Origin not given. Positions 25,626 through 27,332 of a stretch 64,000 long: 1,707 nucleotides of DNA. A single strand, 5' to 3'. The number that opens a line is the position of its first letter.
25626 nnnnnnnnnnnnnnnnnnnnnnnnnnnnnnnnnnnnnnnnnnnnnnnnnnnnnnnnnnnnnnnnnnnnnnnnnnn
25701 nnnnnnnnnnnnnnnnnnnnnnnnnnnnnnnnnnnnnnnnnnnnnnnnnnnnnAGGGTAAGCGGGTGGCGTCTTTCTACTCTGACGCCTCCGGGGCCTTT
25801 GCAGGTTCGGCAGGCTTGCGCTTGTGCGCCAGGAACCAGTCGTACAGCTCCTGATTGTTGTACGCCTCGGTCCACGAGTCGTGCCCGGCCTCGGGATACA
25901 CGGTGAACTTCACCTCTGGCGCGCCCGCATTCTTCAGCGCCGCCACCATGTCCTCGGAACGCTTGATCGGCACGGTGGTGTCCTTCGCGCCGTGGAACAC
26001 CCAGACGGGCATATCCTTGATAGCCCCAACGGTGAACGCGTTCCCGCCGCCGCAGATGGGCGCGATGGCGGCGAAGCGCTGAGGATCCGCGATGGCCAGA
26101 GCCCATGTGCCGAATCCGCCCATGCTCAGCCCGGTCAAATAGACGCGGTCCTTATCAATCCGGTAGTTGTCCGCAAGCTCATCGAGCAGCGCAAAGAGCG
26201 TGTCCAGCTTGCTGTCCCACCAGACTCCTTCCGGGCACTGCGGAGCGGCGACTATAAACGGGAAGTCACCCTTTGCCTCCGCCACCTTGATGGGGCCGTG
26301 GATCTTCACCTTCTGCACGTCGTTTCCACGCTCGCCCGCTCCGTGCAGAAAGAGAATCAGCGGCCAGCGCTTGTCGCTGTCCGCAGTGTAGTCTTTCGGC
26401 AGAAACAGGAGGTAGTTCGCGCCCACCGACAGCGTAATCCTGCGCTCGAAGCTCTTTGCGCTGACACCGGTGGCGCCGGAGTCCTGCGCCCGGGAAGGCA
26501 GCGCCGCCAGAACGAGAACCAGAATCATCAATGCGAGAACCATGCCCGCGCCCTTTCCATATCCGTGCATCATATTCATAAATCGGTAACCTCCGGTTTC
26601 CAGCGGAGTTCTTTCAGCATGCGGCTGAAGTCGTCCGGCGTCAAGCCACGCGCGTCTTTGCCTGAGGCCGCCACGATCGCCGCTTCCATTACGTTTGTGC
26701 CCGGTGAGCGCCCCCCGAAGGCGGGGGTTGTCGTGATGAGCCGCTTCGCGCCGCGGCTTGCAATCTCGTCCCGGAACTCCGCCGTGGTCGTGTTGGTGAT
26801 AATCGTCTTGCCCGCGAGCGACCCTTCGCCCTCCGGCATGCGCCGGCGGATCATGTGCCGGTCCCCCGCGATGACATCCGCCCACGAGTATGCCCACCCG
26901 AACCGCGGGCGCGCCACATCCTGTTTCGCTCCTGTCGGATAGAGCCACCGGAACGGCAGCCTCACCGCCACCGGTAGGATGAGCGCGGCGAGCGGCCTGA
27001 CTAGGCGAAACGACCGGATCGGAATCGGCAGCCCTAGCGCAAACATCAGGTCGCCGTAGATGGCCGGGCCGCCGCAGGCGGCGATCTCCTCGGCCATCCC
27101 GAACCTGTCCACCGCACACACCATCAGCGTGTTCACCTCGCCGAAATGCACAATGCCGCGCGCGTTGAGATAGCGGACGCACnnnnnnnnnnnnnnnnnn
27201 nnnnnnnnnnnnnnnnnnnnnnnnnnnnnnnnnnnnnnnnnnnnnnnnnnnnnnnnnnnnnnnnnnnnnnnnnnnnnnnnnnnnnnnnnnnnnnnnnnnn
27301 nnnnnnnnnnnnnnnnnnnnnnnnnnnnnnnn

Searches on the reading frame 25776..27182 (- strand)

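Call 42: search_protein_families(library=pfam, proteins=[window:25776-27182:-], max_evalue=0.001)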
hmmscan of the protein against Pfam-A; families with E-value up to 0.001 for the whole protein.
window:25776-27182:- (468 aa): 7 families
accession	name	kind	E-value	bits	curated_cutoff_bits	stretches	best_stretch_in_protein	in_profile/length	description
PF00326.27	Peptidase_S9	-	3.8e-15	56.4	22.6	2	390-452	144-208/213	Prolyl oligopeptidase family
PF02230.22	Abhydrolase_2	-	1.5e-08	35.1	23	1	328-439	89-204/217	Phospholipase/Carboxylesterase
PF01738.24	DLH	-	6e-08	33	21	1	326-434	78-186/217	Dienelactone hydrolase family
PF12146.15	Hydrolase_4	-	7.5e-08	32.4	27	1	391-439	192-237/239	Serine aminopeptidase, S33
PF00561.26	Abhydrolase_1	-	3.1e-06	27.5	25.8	0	343-378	67-102/245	alpha/beta hydrolase fold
PF20434.5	BD-FAE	-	4.5e-06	26.8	26.8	0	389-416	188-215/215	BD-FAE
PF00756.26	Esterase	-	6.6e-06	26.5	22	1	331-377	101-150/251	Putative esterase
